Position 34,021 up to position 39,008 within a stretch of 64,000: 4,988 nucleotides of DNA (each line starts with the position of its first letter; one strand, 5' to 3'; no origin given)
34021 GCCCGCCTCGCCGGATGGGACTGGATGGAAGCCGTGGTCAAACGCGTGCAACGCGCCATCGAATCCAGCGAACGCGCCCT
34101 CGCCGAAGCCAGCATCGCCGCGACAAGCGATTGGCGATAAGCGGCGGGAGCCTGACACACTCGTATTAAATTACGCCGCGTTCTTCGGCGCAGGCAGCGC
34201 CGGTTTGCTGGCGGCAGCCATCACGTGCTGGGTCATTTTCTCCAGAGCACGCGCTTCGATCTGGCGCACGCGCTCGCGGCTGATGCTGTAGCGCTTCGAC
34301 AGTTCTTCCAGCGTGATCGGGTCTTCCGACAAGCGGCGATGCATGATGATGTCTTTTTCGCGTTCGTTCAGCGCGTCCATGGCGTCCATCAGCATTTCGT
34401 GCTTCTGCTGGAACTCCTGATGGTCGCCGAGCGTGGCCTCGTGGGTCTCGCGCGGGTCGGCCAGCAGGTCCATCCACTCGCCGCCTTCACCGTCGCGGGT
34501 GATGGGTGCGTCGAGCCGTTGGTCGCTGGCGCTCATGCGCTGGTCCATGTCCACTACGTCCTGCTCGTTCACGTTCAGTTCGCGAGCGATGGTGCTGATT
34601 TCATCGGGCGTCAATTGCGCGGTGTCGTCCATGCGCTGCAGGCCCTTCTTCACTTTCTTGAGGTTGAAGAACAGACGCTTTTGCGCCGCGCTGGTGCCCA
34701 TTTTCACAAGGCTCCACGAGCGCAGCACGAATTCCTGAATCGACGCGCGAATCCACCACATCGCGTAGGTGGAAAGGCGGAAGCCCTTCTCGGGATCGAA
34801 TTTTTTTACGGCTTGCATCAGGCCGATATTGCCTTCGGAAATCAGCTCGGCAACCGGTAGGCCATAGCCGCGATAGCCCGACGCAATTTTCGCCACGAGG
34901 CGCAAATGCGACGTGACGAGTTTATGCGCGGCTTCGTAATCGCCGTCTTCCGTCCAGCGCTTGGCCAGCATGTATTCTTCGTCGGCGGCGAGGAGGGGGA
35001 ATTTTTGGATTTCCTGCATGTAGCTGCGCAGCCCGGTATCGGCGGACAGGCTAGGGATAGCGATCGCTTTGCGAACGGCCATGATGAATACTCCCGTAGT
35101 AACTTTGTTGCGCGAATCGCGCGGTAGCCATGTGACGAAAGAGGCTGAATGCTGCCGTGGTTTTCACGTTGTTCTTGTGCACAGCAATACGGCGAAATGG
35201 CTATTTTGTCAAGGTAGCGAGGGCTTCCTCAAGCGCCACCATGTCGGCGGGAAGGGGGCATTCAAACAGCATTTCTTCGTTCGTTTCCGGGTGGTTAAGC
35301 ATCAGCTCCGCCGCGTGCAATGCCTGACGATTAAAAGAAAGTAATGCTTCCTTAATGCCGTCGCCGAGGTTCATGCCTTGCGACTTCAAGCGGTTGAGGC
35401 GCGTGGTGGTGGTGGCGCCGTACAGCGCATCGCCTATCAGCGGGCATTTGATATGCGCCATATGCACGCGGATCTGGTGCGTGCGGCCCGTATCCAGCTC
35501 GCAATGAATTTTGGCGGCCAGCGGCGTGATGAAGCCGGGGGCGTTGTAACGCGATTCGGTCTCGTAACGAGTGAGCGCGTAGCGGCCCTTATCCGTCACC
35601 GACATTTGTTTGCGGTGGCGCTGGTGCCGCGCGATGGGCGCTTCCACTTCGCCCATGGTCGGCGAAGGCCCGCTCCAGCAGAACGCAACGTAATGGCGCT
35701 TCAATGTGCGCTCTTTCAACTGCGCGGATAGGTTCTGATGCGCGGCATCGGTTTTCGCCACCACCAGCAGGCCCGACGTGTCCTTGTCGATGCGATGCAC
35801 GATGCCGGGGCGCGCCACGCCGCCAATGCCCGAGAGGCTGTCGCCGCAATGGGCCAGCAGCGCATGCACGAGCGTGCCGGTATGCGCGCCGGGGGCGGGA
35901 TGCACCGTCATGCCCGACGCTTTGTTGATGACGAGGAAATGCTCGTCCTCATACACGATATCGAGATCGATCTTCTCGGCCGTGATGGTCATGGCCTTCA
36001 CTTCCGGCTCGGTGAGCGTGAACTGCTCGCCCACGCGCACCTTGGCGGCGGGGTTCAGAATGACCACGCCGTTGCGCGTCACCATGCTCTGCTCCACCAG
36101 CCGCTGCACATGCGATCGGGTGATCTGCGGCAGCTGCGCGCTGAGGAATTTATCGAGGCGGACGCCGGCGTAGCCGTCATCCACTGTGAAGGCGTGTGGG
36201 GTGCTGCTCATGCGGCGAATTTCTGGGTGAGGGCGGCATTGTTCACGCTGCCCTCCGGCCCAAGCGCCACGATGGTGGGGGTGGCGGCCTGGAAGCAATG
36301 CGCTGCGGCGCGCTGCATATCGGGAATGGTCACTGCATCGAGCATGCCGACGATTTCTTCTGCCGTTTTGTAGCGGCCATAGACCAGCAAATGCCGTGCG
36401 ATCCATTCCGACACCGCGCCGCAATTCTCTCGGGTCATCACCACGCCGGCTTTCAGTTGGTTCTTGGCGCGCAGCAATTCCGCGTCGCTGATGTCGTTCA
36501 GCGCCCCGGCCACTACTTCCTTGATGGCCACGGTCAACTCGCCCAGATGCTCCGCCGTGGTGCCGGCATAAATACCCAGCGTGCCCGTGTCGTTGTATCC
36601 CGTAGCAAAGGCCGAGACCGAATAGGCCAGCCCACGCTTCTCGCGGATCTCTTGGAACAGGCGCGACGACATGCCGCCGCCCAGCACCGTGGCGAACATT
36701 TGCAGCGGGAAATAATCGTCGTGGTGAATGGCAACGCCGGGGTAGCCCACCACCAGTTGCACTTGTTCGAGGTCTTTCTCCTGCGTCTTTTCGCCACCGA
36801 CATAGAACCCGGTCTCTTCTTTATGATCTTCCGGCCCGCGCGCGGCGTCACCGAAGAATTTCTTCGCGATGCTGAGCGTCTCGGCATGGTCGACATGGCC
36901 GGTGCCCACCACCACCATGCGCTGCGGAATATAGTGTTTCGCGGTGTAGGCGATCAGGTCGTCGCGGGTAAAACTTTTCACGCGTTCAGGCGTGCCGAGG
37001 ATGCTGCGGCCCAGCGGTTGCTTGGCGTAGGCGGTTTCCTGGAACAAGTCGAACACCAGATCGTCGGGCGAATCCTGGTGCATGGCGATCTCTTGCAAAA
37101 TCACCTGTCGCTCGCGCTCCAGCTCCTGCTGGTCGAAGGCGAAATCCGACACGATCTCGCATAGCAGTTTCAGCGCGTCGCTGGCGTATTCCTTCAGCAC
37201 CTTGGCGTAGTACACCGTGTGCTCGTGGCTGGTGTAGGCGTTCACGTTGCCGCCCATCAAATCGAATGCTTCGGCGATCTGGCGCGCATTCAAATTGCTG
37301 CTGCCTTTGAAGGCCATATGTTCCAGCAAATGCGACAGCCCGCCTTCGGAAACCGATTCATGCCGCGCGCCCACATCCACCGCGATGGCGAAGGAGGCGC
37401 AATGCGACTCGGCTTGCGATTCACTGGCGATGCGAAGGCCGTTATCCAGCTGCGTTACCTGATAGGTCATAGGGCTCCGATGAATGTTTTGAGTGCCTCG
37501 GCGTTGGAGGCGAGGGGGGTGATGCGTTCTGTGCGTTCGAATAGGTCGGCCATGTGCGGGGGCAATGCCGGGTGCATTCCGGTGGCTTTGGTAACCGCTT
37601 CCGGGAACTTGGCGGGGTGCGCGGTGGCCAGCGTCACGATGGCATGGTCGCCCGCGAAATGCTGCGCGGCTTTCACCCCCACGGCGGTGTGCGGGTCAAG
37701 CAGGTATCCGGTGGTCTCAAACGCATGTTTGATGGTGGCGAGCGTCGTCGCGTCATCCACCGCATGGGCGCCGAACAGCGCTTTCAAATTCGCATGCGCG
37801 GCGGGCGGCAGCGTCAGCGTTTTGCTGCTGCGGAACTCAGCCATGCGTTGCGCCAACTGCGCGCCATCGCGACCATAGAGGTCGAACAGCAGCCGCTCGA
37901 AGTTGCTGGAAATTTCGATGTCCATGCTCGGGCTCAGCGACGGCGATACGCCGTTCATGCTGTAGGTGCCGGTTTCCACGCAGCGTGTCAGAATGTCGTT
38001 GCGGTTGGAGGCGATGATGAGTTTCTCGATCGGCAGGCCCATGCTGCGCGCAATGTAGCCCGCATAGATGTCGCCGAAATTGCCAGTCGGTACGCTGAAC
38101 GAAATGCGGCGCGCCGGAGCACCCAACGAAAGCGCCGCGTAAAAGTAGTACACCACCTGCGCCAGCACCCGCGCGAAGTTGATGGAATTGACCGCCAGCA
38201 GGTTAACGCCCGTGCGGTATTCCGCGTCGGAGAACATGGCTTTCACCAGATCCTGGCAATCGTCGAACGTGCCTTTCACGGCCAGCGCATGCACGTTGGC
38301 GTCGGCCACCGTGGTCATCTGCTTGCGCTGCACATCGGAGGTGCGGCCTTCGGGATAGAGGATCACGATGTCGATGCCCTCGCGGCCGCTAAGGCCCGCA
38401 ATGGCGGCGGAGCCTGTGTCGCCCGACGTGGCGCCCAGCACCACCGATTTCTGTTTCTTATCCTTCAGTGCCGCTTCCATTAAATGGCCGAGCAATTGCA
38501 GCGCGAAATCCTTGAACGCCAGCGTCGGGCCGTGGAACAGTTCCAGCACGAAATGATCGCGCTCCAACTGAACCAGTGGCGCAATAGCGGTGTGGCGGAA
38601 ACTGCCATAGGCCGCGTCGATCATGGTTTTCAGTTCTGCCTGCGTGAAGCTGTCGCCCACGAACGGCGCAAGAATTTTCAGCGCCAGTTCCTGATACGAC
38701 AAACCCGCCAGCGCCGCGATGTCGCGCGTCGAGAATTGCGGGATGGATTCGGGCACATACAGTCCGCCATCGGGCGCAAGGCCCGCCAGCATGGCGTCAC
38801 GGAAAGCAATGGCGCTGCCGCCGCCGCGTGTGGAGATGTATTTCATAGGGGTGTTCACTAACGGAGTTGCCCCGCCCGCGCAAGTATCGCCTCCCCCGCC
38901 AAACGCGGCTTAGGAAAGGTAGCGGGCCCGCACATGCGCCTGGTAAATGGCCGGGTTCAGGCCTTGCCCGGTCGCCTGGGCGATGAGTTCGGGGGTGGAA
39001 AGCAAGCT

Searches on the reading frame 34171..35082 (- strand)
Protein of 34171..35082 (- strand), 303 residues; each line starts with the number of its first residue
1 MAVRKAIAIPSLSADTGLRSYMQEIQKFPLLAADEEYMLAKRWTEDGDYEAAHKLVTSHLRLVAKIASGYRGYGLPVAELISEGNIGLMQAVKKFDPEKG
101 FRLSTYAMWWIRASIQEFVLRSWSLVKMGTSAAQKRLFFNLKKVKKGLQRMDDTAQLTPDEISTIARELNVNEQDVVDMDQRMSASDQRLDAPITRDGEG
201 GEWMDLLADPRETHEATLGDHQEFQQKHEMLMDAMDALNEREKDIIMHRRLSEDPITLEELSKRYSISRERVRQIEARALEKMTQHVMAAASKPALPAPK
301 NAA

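Call 24: search_protein_families(library=pfam, proteins=[window:34171-35082:-], max_evalue=0.001)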
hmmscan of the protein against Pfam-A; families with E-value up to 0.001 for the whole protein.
window:34171-35082:- (303 aa): 3 families
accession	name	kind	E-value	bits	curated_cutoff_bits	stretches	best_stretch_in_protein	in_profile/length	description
PF04542.20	Sigma70_r2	-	5.6e-19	68.2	24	1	55-122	1-68/71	Sigma-70 region 2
PF04545.22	Sigma70_r4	-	2.3e-15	56.3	24.1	1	234-283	1-48/50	Sigma-70, region 4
PF00140.25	Sigma70_r1_2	-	1.4e-08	35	22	1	18-43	3-28/34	Sigma-70 factor, region 1.2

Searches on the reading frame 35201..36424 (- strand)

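Call 24: search_protein_families(library=pfam, proteins=[window:35201-36424:-], max_evalue=0.001)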
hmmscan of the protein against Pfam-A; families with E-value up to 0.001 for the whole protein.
window:35201-36424:- (407 aa): 2 families
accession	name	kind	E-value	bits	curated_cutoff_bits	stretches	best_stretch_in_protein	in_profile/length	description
PF00849.27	PseudoU_synth_2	-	3.1e-30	105.9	26.8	1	162-324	1-152/152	RNA pseudouridylate synthase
PF01479.30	S4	-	8.9e-10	38.6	22.8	1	88-134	1-47/48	S4 domain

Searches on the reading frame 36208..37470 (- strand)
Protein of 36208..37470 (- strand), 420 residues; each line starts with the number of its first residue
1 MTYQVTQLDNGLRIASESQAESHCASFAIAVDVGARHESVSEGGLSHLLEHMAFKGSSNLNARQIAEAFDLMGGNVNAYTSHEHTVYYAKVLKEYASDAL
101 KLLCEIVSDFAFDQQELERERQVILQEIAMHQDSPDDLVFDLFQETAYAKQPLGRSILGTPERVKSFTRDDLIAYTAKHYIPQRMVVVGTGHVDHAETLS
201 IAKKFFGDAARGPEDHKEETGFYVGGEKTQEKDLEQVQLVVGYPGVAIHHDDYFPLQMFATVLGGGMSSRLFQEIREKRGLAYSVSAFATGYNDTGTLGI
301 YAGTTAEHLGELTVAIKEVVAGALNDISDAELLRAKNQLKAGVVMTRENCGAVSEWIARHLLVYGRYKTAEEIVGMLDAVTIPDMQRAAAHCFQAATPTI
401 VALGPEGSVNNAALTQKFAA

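Call 24: search_protein_families(library=pfam, proteins=[window:36208-37470:-], max_evalue=0.001)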
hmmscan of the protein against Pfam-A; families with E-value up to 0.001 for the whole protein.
window:36208-37470:- (420 aa): 2 families
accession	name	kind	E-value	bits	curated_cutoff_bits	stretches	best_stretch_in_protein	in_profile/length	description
PF05193.26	Peptidase_M16_C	-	9.5e-46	156.4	23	1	166-339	1-181/181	Peptidase M16 inactive domain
PF00675.25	Peptidase_M16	-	5.3e-41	140.4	22.3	1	13-160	1-148/149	Insulinase (Peptidase family M16)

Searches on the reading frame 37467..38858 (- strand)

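Call 24: search_protein_families(library=pfam, proteins=[window:37467-38858:-], max_evalue=0.001)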
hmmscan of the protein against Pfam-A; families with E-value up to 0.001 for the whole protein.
window:37467-38858:- (463 aa): 3 families
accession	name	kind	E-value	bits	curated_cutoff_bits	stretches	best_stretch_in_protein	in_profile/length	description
PF14821.11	Thr_synth_N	-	1.5e-29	102.3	25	1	6-84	1-79/79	Threonine synthase N terminus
PF00291.31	PALP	-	4.1e-23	82.6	35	1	94-412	9-294/295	Pyridoxal-phosphate dependent enzyme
PF24857.1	THR4_C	-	3.8e-10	40.2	27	1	391-460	1-83/85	Threonine synthase, C-terminal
